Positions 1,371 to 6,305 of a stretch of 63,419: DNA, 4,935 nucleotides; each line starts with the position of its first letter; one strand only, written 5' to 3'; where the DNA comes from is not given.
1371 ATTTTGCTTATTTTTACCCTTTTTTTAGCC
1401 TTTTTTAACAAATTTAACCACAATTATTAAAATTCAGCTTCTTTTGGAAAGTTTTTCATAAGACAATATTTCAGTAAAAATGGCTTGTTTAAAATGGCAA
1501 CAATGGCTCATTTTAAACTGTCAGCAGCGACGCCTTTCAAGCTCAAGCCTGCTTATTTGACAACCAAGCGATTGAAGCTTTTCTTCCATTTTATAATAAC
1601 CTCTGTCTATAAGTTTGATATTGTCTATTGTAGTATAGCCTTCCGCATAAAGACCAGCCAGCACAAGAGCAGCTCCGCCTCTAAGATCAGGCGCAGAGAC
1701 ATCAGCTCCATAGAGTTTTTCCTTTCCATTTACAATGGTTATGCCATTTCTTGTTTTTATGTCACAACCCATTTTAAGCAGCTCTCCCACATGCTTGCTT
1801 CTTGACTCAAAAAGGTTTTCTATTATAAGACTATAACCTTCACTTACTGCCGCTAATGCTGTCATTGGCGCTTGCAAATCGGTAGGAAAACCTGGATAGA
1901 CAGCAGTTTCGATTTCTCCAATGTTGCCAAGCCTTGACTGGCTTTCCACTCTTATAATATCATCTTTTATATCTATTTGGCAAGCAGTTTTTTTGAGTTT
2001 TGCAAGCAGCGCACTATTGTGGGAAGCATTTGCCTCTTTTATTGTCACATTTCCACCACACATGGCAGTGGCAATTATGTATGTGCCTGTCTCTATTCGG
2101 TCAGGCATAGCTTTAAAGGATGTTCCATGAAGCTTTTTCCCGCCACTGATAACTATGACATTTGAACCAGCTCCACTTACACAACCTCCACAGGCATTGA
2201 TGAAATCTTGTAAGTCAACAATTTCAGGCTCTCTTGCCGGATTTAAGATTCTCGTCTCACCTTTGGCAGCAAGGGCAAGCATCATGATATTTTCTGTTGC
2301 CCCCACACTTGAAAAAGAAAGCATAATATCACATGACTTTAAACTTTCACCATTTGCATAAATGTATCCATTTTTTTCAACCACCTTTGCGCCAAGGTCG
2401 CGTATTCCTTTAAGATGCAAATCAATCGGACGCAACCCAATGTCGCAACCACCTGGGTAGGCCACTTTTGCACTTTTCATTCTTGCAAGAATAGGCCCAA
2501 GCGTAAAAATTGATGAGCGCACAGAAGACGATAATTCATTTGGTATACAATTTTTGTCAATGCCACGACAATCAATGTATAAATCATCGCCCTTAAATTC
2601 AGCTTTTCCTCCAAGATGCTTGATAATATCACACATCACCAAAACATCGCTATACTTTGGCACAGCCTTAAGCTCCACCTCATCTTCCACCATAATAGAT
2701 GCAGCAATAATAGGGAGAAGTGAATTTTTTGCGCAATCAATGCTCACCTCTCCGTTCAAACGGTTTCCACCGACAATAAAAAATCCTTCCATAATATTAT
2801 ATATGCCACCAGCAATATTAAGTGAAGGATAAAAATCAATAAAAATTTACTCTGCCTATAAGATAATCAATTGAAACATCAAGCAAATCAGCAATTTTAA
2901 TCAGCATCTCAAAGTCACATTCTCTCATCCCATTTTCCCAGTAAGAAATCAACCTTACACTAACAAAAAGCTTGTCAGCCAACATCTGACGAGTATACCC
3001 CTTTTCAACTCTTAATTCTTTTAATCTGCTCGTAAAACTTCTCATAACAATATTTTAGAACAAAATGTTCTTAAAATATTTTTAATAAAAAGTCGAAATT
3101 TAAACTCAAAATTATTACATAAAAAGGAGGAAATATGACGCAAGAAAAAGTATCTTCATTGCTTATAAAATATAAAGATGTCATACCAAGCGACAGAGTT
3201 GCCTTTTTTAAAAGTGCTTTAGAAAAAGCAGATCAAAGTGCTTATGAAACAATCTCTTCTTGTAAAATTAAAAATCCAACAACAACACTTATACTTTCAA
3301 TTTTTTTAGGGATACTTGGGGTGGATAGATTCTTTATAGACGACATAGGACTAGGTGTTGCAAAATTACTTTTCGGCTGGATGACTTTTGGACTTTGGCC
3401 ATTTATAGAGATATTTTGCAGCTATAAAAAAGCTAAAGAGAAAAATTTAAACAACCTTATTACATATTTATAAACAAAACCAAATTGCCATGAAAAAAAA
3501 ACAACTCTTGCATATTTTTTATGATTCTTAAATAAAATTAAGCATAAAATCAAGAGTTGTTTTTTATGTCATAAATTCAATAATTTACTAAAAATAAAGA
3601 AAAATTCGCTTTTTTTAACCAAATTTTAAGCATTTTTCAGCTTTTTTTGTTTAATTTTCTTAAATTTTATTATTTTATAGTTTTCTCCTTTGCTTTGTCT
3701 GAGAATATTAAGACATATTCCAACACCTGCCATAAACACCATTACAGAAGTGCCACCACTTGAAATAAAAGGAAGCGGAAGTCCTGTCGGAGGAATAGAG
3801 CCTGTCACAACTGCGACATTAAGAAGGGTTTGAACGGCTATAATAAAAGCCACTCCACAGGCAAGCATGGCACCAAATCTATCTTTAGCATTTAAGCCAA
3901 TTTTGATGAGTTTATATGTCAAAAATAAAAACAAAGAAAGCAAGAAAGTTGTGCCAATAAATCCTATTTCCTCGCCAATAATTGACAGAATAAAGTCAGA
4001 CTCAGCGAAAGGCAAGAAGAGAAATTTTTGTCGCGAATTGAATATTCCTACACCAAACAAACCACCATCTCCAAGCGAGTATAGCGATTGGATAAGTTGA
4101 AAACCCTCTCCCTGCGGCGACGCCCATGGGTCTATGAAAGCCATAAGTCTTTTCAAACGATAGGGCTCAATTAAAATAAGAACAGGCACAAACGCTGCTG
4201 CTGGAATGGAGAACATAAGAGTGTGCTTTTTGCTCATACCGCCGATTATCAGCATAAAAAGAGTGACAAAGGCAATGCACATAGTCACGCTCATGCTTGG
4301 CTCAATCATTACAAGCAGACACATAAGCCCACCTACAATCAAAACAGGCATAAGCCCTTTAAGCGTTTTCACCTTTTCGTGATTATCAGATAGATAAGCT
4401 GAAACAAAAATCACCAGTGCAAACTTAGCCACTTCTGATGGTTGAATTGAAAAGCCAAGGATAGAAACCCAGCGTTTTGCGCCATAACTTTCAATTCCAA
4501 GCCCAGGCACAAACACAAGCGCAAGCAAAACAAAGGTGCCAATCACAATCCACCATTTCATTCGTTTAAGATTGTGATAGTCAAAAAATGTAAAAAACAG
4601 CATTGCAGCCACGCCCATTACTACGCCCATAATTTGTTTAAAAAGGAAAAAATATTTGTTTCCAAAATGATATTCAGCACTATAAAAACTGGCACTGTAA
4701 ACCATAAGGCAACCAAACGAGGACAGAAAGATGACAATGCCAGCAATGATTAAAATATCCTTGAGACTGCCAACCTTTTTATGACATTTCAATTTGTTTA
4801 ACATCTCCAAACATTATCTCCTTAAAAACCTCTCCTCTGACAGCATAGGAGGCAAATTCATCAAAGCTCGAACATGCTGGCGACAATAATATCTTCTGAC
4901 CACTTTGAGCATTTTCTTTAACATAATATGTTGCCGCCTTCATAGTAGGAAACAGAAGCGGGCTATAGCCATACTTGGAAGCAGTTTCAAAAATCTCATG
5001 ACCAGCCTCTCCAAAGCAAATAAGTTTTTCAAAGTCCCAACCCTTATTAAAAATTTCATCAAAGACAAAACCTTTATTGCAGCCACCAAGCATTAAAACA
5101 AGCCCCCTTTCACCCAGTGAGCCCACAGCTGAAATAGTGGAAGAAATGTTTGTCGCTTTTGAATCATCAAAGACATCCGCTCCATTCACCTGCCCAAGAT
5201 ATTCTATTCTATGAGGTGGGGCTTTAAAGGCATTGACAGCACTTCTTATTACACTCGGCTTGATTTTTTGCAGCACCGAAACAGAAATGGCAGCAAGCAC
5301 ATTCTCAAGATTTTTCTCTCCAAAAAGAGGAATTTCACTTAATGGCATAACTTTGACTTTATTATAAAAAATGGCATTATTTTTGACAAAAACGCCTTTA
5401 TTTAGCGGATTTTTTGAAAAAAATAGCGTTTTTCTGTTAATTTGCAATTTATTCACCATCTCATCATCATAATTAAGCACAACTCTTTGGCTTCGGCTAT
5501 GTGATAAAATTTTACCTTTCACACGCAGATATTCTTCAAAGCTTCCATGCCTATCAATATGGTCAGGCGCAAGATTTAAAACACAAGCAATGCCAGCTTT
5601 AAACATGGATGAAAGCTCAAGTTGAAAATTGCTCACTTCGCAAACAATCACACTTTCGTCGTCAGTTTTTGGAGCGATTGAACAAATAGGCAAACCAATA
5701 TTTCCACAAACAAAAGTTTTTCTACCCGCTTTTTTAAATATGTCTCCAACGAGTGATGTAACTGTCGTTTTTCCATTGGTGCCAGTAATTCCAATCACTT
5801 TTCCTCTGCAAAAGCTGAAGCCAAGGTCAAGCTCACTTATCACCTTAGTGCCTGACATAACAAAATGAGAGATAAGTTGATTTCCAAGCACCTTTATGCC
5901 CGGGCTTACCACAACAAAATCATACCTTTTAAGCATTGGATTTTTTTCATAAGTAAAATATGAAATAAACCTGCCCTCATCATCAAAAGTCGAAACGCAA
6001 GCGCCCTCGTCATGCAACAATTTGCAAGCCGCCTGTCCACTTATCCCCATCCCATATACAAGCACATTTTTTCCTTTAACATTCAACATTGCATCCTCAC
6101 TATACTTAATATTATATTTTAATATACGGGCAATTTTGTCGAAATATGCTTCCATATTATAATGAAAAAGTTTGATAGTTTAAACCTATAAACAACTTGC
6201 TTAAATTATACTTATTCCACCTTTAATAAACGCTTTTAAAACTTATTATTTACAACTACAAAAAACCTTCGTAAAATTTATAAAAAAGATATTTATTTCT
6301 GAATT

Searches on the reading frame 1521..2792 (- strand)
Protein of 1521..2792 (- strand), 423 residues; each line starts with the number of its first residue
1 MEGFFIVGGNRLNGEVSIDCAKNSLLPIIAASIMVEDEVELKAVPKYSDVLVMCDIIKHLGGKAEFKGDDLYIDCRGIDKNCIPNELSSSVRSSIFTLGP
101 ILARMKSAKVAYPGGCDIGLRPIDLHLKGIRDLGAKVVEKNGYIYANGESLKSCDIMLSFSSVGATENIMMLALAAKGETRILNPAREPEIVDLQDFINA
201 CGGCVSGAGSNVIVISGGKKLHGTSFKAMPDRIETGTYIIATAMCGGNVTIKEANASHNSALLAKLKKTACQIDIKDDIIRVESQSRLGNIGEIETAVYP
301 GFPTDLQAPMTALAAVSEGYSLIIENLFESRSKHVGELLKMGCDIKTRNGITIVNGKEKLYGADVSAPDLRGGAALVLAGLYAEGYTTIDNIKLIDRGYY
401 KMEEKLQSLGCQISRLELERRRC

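Call 53: search_protein_families(library=pfam, proteins=[window:1521-2792:-])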
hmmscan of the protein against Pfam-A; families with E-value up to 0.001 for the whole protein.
window:1521-2792:- (423 aa): 1 family
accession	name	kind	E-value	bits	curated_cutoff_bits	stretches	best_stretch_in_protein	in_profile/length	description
PF00275.25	EPSP_synthase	-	5.9e-85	285.9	22.8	1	8-406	3-417/417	EPSP synthase (3-phosphoshikimate 1-carboxyvinyltransferase)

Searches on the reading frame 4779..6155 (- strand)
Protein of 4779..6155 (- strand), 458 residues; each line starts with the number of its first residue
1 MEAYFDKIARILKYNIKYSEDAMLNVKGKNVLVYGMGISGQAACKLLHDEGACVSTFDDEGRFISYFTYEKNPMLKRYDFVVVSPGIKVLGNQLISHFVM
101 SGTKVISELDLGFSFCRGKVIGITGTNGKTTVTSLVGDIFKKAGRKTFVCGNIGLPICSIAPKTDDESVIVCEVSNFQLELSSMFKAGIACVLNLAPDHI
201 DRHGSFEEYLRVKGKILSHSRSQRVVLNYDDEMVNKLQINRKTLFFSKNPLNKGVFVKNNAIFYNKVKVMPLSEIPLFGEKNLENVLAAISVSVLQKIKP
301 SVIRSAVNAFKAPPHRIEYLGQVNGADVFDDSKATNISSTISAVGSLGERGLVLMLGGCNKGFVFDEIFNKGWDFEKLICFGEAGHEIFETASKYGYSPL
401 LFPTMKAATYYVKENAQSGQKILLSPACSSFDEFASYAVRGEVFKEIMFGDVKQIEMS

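Call 53: search_protein_families(library=pfam, proteins=[window:4779-6155:-])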
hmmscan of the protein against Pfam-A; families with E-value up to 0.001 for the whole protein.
window:4779-6155:- (458 aa): 3 families
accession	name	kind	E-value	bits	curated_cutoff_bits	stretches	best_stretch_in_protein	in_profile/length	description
PF08245.18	Mur_ligase_M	-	3.4e-30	105.9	24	1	123-292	1-199/200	Mur ligase middle domain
PF02875.26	Mur_ligase_C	-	4.8e-08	34.3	28.4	1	315-428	1-127/127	Mur ligase, glutamate ligase domain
PF21799.2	MurD-like_N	-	0.00029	21.5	27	0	29-106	1-87/88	Mur ligase MurD-like, N-terminal domain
